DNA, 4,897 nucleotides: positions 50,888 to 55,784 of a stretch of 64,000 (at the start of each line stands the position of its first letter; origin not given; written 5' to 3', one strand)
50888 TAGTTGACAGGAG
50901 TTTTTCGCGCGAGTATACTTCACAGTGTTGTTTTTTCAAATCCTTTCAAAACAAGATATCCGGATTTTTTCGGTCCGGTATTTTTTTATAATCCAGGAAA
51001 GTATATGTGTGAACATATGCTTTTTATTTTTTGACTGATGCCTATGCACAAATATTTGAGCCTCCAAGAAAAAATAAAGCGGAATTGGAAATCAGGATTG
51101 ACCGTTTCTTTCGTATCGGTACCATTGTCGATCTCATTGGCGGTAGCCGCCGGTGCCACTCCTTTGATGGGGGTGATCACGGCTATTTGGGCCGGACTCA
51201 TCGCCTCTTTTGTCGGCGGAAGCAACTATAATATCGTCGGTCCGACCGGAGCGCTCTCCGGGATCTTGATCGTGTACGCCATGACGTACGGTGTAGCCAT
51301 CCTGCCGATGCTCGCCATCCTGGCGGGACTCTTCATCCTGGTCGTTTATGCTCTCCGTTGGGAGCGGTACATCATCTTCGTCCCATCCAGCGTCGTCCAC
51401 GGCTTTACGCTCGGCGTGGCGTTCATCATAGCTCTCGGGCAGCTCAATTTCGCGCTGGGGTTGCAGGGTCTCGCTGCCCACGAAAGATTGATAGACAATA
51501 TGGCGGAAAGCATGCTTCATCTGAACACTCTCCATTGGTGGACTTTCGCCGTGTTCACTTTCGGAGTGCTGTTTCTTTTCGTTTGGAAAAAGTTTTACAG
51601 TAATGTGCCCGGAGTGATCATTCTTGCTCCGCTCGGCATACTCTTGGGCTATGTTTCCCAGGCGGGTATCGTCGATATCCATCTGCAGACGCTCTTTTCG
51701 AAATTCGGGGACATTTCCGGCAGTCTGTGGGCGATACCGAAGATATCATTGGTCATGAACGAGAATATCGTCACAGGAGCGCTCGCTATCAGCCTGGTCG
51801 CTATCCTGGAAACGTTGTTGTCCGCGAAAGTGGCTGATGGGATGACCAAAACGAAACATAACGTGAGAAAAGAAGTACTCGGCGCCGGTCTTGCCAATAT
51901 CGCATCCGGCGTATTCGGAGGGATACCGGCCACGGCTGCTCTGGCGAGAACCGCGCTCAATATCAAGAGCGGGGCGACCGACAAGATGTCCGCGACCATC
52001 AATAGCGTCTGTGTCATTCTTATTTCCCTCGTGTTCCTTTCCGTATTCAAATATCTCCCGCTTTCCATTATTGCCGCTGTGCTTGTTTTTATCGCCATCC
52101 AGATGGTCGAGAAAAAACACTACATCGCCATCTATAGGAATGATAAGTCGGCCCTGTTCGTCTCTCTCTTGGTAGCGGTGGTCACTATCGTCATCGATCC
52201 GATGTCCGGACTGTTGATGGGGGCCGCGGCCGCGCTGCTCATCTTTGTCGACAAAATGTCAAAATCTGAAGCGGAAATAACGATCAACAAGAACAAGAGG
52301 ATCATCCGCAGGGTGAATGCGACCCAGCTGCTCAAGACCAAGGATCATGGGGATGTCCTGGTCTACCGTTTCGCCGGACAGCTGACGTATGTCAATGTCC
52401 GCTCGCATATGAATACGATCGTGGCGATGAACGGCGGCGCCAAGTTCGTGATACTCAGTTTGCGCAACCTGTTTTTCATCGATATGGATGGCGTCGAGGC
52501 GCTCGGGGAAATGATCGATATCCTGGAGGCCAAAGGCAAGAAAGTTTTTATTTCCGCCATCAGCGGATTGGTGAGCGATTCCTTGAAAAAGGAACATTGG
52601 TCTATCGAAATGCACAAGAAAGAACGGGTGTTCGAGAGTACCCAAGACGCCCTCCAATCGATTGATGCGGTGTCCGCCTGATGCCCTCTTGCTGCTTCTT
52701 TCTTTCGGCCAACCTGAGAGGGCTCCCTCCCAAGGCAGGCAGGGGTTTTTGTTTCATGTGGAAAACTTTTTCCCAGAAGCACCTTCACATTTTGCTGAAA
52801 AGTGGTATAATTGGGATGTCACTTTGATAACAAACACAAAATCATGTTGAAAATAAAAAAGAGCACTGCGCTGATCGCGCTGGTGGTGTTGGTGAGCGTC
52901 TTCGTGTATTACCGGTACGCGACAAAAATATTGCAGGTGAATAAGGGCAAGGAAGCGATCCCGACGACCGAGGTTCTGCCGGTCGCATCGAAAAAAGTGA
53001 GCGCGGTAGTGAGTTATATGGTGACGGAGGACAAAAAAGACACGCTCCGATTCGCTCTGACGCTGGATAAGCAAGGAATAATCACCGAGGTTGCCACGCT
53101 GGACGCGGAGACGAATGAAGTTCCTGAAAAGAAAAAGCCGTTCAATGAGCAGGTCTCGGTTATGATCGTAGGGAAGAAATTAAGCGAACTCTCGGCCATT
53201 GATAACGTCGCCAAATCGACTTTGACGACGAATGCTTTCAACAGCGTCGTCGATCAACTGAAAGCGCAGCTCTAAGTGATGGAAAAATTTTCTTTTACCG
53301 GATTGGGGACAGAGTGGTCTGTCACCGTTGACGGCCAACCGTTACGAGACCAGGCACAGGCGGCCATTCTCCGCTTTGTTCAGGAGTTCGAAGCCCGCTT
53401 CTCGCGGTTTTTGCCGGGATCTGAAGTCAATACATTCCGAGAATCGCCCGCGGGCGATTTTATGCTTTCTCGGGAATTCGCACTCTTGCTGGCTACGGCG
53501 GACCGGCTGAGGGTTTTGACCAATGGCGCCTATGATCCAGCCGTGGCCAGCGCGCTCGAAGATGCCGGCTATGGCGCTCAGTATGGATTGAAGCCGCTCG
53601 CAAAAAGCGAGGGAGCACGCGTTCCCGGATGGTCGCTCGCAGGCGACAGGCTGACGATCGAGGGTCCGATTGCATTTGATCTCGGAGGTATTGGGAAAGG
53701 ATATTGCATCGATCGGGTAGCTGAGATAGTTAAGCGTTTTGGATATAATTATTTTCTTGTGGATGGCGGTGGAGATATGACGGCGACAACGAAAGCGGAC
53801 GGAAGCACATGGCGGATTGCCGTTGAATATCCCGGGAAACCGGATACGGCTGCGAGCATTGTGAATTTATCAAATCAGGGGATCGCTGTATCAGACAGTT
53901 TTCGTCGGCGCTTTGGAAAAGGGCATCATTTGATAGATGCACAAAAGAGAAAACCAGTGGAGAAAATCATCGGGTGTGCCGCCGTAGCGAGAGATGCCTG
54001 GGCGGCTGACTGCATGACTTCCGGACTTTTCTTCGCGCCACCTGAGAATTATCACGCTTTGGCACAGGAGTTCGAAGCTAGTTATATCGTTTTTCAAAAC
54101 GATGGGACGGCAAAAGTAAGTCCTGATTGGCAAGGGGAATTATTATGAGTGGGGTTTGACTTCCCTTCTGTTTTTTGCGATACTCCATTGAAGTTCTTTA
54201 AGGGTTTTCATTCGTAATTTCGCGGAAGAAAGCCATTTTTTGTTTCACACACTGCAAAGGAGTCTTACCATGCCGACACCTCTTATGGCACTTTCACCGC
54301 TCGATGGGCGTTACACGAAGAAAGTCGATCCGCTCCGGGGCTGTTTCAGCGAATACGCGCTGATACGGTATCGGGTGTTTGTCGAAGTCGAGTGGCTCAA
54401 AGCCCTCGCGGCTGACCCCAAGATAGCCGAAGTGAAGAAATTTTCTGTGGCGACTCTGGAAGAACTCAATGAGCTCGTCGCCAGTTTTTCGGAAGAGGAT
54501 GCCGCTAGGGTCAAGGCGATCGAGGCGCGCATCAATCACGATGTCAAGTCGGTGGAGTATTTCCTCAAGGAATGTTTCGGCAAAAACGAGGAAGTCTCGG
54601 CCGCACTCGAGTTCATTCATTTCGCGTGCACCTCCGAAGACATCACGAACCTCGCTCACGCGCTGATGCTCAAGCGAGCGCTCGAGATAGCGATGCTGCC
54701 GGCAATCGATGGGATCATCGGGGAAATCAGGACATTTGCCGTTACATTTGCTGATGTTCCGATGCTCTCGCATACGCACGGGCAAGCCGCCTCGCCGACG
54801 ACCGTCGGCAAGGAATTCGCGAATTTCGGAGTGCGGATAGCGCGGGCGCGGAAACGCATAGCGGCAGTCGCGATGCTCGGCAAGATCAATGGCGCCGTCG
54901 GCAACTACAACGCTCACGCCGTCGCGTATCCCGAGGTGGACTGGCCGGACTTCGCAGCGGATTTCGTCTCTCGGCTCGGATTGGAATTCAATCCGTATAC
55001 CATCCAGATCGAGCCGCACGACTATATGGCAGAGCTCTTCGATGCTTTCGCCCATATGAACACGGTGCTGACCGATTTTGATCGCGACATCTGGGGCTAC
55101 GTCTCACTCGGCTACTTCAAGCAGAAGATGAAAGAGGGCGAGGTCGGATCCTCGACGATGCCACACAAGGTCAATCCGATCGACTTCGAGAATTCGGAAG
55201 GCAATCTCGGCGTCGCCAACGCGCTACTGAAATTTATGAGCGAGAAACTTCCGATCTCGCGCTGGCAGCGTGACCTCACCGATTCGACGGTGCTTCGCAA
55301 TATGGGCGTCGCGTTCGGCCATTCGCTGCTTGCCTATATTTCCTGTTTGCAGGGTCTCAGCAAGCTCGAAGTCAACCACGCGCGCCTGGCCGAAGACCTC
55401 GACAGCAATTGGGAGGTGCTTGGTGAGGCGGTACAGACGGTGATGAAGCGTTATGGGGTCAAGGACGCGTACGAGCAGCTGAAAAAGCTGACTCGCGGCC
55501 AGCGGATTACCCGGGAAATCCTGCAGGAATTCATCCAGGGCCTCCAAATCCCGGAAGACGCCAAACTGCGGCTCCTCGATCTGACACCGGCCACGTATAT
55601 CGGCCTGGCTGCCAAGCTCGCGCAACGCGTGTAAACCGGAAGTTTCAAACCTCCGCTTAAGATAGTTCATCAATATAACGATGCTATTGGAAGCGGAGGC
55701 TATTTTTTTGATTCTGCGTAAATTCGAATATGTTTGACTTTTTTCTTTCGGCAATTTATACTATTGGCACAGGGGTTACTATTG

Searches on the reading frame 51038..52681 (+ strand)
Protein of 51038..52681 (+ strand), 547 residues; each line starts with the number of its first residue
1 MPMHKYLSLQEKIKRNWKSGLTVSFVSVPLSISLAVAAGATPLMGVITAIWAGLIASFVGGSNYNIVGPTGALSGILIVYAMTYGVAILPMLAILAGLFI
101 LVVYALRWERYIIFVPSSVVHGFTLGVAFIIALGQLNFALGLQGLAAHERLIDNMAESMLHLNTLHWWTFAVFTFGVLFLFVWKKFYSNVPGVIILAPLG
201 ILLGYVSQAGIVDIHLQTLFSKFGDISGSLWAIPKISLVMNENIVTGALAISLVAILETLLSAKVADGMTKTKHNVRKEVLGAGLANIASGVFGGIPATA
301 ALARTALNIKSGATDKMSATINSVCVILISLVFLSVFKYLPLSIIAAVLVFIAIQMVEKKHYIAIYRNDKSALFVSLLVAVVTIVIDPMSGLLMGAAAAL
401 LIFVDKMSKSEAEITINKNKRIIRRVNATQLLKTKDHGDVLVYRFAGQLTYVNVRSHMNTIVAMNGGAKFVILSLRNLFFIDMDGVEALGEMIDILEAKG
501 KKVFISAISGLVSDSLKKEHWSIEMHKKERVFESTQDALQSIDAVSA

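Call 79: search_protein_families(library=pfam, proteins=[window:51038-52681:+], max_evalue=0.0001)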
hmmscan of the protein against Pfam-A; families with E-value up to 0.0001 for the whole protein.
window:51038-52681:+ (547 aa): 3 families
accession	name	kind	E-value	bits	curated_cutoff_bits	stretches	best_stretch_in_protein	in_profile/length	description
PF00916.26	Sulfate_transp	-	1.2e-58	199.2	23.2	1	19-377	7-378/380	Sulfate permease family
PF01740.26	STAS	-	1e-08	35.3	22.6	1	434-537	4-105/106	STAS domain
PF16983.11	MFS_MOT1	-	1.2e-05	26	30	1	267-356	25-111/111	Molybdate transporter of MFS superfamily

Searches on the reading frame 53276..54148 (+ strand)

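Call 79: search_protein_families(library=pfam, proteins=[window:53276-54148:+], max_evalue=0.0001)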
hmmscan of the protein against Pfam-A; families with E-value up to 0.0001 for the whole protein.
window:53276-54148:+ (290 aa): 1 family
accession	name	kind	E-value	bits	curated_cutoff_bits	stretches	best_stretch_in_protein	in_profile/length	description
PF02424.20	ApbE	-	3.3e-41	142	25.6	1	10-266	1-258/266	ApbE family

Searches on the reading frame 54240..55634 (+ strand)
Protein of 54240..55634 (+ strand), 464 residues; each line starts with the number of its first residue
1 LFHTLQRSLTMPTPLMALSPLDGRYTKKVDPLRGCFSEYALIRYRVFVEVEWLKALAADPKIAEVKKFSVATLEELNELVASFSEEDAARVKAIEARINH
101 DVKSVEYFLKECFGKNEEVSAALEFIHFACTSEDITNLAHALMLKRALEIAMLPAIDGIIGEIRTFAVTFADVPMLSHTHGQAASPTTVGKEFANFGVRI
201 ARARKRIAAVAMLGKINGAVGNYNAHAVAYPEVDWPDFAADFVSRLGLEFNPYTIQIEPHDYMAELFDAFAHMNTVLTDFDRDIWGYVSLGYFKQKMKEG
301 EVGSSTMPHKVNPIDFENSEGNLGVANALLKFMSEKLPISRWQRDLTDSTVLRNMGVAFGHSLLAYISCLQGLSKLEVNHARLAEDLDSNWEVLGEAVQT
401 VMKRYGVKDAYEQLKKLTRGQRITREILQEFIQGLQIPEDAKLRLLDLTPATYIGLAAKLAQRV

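Call 79: search_protein_families(library=pfam, proteins=[window:54240-55634:+], max_evalue=0.0001)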
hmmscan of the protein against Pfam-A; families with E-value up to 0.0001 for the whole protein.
window:54240-55634:+ (464 aa): 2 families
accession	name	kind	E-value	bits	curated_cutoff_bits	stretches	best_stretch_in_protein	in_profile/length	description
PF00206.25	Lyase_1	-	4.2e-60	204.2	27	1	23-322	1-306/312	Lyase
PF08328.16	ASL_C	-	3.3e-51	172.6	35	1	340-454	1-115/115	Adenylosuccinate lyase C-terminal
